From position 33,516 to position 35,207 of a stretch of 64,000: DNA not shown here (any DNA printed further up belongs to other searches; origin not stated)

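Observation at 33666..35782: Pyrrolysine-free MtmB homologue (Gln202, CAG in place of UAG) in an operon with a corrinoid protein: methyltransferase system of unknown substrate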

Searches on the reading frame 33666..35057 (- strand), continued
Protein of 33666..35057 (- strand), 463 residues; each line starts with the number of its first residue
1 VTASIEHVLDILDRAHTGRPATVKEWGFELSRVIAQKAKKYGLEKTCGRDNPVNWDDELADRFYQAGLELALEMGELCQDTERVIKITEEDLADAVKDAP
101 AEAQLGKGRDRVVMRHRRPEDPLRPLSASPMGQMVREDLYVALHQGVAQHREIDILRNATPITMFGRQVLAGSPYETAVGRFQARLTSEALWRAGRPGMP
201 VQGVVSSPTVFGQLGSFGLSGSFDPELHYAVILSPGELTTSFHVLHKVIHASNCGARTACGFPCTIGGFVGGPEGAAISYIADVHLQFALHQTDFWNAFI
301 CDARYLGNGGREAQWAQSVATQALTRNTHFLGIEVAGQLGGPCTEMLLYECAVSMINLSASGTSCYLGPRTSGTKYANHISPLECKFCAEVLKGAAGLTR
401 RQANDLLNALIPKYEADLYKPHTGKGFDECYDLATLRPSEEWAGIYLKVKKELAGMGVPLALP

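Call 59: search_protein_families(library=pfam, proteins=[L124:2663-3640:+, L111:12368-12859:+, L116:11330-12697:+, L115:18070-19200:-, L155:1594-2061:-, L137:3955-5535:+, L148:11613-13202:+, L102:2207-3454:+, L125:12293-13408:+, L126:9826-10848:+], max_evalue=0.0001)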
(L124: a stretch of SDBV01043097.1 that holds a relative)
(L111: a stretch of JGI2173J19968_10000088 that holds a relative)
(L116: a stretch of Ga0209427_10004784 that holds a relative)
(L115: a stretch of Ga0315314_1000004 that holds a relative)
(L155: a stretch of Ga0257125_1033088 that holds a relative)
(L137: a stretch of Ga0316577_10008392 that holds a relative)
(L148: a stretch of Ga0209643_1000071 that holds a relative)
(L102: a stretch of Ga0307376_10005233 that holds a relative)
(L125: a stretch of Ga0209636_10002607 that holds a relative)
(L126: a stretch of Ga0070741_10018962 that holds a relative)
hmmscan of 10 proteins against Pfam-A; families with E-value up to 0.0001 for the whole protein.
L124:2663-3640:+ (325 aa): 1 family
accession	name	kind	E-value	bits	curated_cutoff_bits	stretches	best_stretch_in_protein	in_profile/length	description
PF06253.16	MTTB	-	1.1e-69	235.2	25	1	3-325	29-347/500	Trimethylamine methyltransferase (MTTB)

L111:12368-12859:+ (163 aa): 8 families
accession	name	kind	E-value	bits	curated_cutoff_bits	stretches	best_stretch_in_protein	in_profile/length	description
PF12837.12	Fer4_6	-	1.4e-09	37.9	25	0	87-106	4-23/24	4Fe-4S binding domain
PF13247.11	Fer4_11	-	1.5e-09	38.4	26.2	1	53-140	6-98/100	4Fe-4S dicluster domain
PF12838.12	Fer4_7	-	2e-09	38.2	27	0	57-106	2-52/52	4Fe-4S dicluster domain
PF13237.11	Fer4_10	-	3.1e-07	30.6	25.5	0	87-133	4-53/53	4Fe-4S dicluster domain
PF14697.11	Fer4_21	-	3.4e-07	30.7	35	0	87-138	3-58/59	4Fe-4S dicluster domain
PF00037.32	Fer4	-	4e-07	30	21.1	0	10-25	3-18/24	4Fe-4S binding domain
PF12797.12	Fer4_2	-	2.4e-06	27.5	24.5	0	8-26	3-21/22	4Fe-4S binding domain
PF13187.11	Fer4_9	-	4.9e-06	26.9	27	0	91-137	1-52/52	4Fe-4S dicluster domain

L116:11330-12697:+ (455 aa): 2 families
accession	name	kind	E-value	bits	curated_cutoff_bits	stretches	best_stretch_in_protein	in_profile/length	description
PF02754.22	CCG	-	1.9e-38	130.9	20.6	2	344-430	2-84/85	Cysteine-rich domain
PF13183.11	Fer4_8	-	8.9e-07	29.8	27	1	80-151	3-65/68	4Fe-4S dicluster domain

L115:18070-19200:- (376 aa): 8 families
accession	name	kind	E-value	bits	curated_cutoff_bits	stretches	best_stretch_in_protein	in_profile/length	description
PF01180.27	DHO_dh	-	1.1e-34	120.5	27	1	144-285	147-291/291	Dihydroorotate dehydrogenase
PF12838.12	Fer4_7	-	1.6e-10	41.7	27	1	322-370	2-52/52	4Fe-4S dicluster domain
PF14697.11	Fer4_21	-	2.9e-09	37.3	35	1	317-368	3-53/59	4Fe-4S dicluster domain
PF00037.32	Fer4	-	4e-09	36.3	21.1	1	349-371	1-23/24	4Fe-4S binding domain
PF12797.12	Fer4_2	-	5.6e-09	35.8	24.5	1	348-368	2-22/22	4Fe-4S binding domain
PF12837.12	Fer4_6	-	1.7e-08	34.4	25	0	315-336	2-23/24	4Fe-4S binding domain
PF13187.11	Fer4_9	-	4.7e-07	30.2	27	1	322-370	2-51/52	4Fe-4S dicluster domain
PF13237.11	Fer4_10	-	1.5e-05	25.3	25.5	1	316-367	3-53/53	4Fe-4S dicluster domain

L155:1594-2061:- (155 aa): 0 families

L137:3955-5535:+ (527 aa): 2 families
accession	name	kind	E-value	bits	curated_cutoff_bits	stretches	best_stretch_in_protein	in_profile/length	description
PF00370.27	FGGY_N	-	1.8e-49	169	28.8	1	34-265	2-240/245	FGGY family of carbohydrate kinases, N-terminal domain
PF02782.22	FGGY_C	-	2.4e-24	86.7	27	1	279-457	2-186/198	FGGY family of carbohydrate kinases, C-terminal domain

L148:11613-13202:+ (529 aa): 3 families
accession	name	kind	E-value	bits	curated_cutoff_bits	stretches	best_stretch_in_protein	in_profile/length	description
PF07905.16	PucR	-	7.2e-30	104.2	33.5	1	11-123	6-115/118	Purine catabolism regulatory protein-like family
PF13556.12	HTH_30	-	1.7e-20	73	27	1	464-522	1-59/59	PucR C-terminal helix-turn-helix domain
PF17853.6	GGDEF_2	-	1.6e-08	35.2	24.5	1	296-411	7-116/116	GGDEF-like domain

L102:2207-3454:+ (415 aa): 3 families
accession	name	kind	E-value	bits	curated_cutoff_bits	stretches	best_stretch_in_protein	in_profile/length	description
PF07690.21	MFS_1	-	1.4e-57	195.7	33.4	2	20-280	2-255/347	Major Facilitator Superfamily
PF00083.30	Sugar_tr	-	1.5e-06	27.8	22.3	0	262-403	45-191/452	Sugar (and other) transporter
PF11700.14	ATG22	-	1.1e-05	24.9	24.1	1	163-404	226-473/482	Vacuole effluxer Atg22 like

L125:12293-13408:+ (371 aa): 1 family
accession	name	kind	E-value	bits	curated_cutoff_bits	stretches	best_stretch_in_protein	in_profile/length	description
PF01208.23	URO-D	-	4e-76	256.7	23.9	1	37-369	1-345/346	Uroporphyrinogen decarboxylase (URO-D)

L126:9826-10848:+ (340 aa): 1 family
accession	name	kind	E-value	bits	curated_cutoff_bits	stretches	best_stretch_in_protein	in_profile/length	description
PF02423.21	OCD_Mu_crystall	-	2.7e-60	204.4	24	1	21-324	16-312/314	Ornithine cyclodeaminase/mu-crystallin family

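Call 62: search_solved_structures(query=L010:3755-4861:+, max_evalue=1e-10)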
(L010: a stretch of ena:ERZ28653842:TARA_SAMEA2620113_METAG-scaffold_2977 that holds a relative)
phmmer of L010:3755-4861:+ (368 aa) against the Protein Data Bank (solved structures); distinct sequences matched with E-value up to 1e-10: 15.
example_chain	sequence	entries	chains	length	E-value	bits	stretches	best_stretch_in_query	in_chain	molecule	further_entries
4n6d_A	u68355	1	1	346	2.3e-21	79.5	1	80-363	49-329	TRAP dicarboxylate transporter-DctP subunit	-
2pfz_A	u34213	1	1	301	2.8e-17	66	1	82-356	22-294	Putative exported protein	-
2pfy_A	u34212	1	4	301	3.9e-16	62.3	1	60-357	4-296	Putative exported protein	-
4nap_A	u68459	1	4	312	6e-16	61.6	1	89-356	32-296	Extracellular solute-binding protein, family 7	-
4pgn_A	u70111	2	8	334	7.5e-16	61.3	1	89-356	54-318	Extracellular solute-binding protein, family 7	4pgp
5cm6_A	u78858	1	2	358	3.6e-15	59.1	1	55-292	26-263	TRAP dicarboxylate transporter-DctP subunit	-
8t9t_A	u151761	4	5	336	1.1e-13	54.1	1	77-347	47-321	Isethionate-binding periplasmic protein DctP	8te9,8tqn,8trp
4n4u_A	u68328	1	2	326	1.7e-12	50.3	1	70-360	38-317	Putative ABC transporter periplasmic solute-binding protein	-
7nrr_AAA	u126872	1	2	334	2e-12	50.1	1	82-352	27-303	TRAP dicarboxylate transporter-DctP subunit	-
7nsw_AAA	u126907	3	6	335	2e-12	50.1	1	82-352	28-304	TRAP dicarboxylate transporter-DctP subunit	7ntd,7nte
4pet_A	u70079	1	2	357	7.9e-12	48.1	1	56-293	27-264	Extracellular solute-binding protein, family 7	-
4ngu_A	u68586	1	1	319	1.9e-11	46.8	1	82-347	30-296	TRAP dicarboxylate transporter, DctP subunit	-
9bhf_A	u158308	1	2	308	4e-11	45.8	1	81-358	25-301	DctP family TRAP transporter solute-binding subunit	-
9bh3_A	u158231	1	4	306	4e-11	45.8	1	81-358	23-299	DctP family TRAP transporter solute-binding subunit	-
7nr2_AAA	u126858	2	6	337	6.3e-11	45.1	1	85-360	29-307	TRAP dicarboxylate transporter, DctP subunit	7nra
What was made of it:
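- Tried and rejected: The best match is only E 2e-21 and carries no ligand information (call 62).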

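Call 67: predict_structure(alignment_id=A3)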
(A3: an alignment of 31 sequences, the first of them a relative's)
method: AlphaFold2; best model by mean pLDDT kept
length: 463 residues; sequences in the alignment: 31
mean_pLDDT: 93.1   pTM: 0.93
mean pLDDT of the five models: 93.1, 92.1, 90.8, 90.7, 90.0
residues with pLDDT >= 90: 386; 70-90: 62; 50-70: 13; < 50: 2
segments of 3 or more residues with pLDDT < 50: none
pLDDT, mean of each block of 10 residues (from residue 1): 81 95 96 98 93 97 98 97 96 94 95 97 96 89 97 93 89 85 94 97 70 84 92 91 91 91 93 97 97 93 90 97 97 92 96 98 93 71 97 98 98 95 94 97 98 97 83
secondary structure, 60 per line:
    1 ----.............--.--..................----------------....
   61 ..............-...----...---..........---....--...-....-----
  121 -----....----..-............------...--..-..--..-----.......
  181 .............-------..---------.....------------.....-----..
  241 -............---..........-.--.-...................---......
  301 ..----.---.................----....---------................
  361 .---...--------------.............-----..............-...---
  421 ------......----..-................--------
elements in order: H5-17 H23-40 H57-74 E76-78 E83-85 H89-98 E102-105 E112-115 E126-129 H137-148 E155-157 H174-193 H212-216 E229-233 H242-253 E257-266 H273-291 E295-302 H311-327 E332-335 H345-361 E365-367 H382-394 H400-413 H427-430 H440-455

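Call 69: fold_search(model_id=the predicted structure, library=pdb)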
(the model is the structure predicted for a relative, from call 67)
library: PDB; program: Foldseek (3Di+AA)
matches with E <= 10: 752; with E <= 0.001: 14
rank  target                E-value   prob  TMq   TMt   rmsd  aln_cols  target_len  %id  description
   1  1l2q                  2.6e-42  1.00  0.93  0.94   1.7       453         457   26  Crystal Structure of the Methanosarcina barkeri Monomethylamine Methyltransferase (MtmB) (released 2002-06-05)
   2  1nth                  2.7e-42  1.00  0.93  0.94   1.6       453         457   26  Crystal structure of the methanosarcina barkeri monomethylamine methyltransferase (MTMB) (released 2003-02-04)
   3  1tv2                  3.0e-42  1.00  0.93  0.94   1.6       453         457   26  Crystal structure of the hydroxylamine MtmB complex (released 2004-10-19)
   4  7xcl_C                4.9e-09  1.00  0.48  0.45  15.5       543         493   10  Crystal structure of trimethylamine methyltransferase MttB from Methanosarcina barkeri at 2.5 A resolution (released 2023-01-18)
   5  7xcn_A                6.9e-09  1.00  0.48  0.46  15.6       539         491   11  Crystal structure of the MttB-MttC complex at 2.7 A resolution (released 2023-01-18)
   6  7xcl_A                7.3e-09  1.00  0.51  0.48  14.4       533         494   11  Crystal structure of trimethylamine methyltransferase MttB from Methanosarcina barkeri at 2.5 A resolution (released 2023-01-18)
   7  7xcm_C                1.5e-08  1.00  0.51  0.48  14.4       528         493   11  Crystal structure of sulfite MttB structure at 3.2 A resolution (released 2023-01-18)
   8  9yce_B                3.9e-08  1.00  0.51  0.50  14.4       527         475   12  Active site of MtgB, a glycine betaine methyltransferase from the MttB superfamily (released 2026-03-11)
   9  2qne_A                4.6e-08  1.00  0.50  0.49  14.2       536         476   12  Crystal structure of putative methyltransferase (ZP_00558420.1) from Desulfitobacterium hafniense Y51 at 2.30 A resolu (released 2007-08-14)
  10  2qne_B                1.2e-07  1.00  0.49  0.48  14.0       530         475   12  Crystal structure of putative methyltransferase (ZP_00558420.1) from Desulfitobacterium hafniense Y51 at 2.30 A resolu (released 2007-08-14)
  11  7xcm_A                1.3e-07  1.00  0.49  0.47  14.8       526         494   12  Crystal structure of sulfite MttB structure at 3.2 A resolution (released 2023-01-18)
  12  9yce_A                4.3e-07  1.00  0.50  0.49  10.3       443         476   12  Active site of MtgB, a glycine betaine methyltransferase from the MttB superfamily (released 2026-03-11)
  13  4yyc                  1.5e-05  1.00  0.52  0.50  14.5       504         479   12  Crystal structure of trimethylamine methyltransferase from Sinorhizobium meliloti in complex with unknown ligand (released 2015-04-08)
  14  5vz0_B                9.2e-04  0.93  0.32  0.15  22.4       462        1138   10  Crystal structure of Lactococcus lactis pyruvate carboxylase G746A mutant in complex with cyclic-di-AMP (released 2017-08-16)
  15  5vz0_A                1.1e-03  0.96  0.34  0.15  22.0       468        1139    9  Crystal structure of Lactococcus lactis pyruvate carboxylase G746A mutant in complex with cyclic-di-AMP (released 2017-08-16)
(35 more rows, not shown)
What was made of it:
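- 33666..35057 (-): MT1: non-pyrrolysine MtmB-superfamily methyltransferase, 463 aa, GTG start, TAG stop. GenBank MBI2860354.1, annotated as 'monomethylamine:corrinoid methyltransferase'. AF2 pLDDT 93.1 with Foldseek TM 0.93 and rmsd 1.7 to 1L2Q (calls 67, 69).
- On MtmB superfamily (Pfam PF05369): Foldseek to 1L2Q/1NTH gives E 2.6e-42, TM 0.93 and rmsd 1.6-1.7 (calls 67, 69).
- AF2 model pLDDT 93.1 with TM 0.93 to 1L2Q (calls 67, 69).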

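Call 73: list_cluster_members(proteins=[P0001, P0004, P0005, P0007, P0010, P0013, P0014, P0017, P0018, P0027])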
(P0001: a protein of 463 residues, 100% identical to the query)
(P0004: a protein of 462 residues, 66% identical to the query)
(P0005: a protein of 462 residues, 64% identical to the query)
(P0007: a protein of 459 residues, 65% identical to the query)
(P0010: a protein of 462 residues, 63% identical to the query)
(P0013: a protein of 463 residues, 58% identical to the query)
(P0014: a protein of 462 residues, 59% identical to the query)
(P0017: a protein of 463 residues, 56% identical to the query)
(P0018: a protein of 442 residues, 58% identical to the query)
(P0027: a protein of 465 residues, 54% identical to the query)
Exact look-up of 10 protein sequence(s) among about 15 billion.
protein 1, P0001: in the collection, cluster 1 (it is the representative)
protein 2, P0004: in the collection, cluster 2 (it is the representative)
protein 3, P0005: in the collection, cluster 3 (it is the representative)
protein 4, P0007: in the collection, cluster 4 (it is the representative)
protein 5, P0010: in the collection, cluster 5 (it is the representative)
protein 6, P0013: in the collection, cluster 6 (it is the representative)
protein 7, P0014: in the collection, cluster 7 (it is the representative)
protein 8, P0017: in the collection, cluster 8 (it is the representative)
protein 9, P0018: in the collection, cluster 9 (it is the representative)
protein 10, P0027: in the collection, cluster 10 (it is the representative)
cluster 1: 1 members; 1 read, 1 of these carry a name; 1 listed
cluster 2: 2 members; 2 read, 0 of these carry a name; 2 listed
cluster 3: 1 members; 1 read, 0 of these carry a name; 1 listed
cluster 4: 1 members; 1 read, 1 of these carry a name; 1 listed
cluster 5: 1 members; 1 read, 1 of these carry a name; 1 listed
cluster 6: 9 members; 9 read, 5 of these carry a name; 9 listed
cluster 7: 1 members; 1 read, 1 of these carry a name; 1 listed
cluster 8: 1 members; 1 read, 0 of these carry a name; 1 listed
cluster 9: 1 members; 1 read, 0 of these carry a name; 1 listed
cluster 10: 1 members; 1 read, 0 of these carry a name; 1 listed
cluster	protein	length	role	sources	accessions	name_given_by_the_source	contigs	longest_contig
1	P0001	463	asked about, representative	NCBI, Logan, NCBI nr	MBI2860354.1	MAG: monomethylamine:corrinoid methyltransferase [Chloroflexi bacterium] | monomethylamine:corrinoid methyltransferase [Chloroflexota bacterium]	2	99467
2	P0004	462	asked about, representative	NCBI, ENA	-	-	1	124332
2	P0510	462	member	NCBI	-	-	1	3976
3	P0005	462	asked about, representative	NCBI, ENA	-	-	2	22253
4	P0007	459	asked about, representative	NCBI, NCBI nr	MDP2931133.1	MAG: monomethylamine:corrinoid methyltransferase [Chloroflexota bacterium] | monomethylamine:corrinoid methyltransferase [Chloroflexota bacterium]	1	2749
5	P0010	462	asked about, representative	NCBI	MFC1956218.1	monomethylamine:corrinoid methyltransferase [Chloroflexota bacterium]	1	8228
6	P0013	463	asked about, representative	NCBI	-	-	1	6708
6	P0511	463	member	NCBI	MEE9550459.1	MAG: monomethylamine:corrinoid methyltransferase [Candidatus Binatia bacterium]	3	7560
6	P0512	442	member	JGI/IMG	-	methylamine--corrinoid protein Co-methyltransferase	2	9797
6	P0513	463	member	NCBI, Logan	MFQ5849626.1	MAG: monomethylamine:corrinoid methyltransferase [Candidatus Binatia bacterium]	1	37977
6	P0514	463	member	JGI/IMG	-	methylamine--corrinoid protein Co-methyltransferase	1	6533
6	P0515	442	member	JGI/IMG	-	methylamine--corrinoid protein Co-methyltransferase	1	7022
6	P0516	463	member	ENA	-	-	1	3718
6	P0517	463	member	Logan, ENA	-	-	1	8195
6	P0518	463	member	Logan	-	-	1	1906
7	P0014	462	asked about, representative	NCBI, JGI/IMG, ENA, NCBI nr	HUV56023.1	MAG TPA: monomethylamine:corrinoid methyltransferase [Dehalococcoidales bacterium] | monomethylamine:corrinoid methyltransferase [Dehalococcoidales bacterium]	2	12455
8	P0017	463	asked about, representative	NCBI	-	-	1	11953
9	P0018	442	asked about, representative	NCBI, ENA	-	-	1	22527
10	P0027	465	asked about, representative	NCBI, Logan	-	-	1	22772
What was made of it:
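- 33666..35057 (-): Accession from call 73.
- PGAP names it so (call 73).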
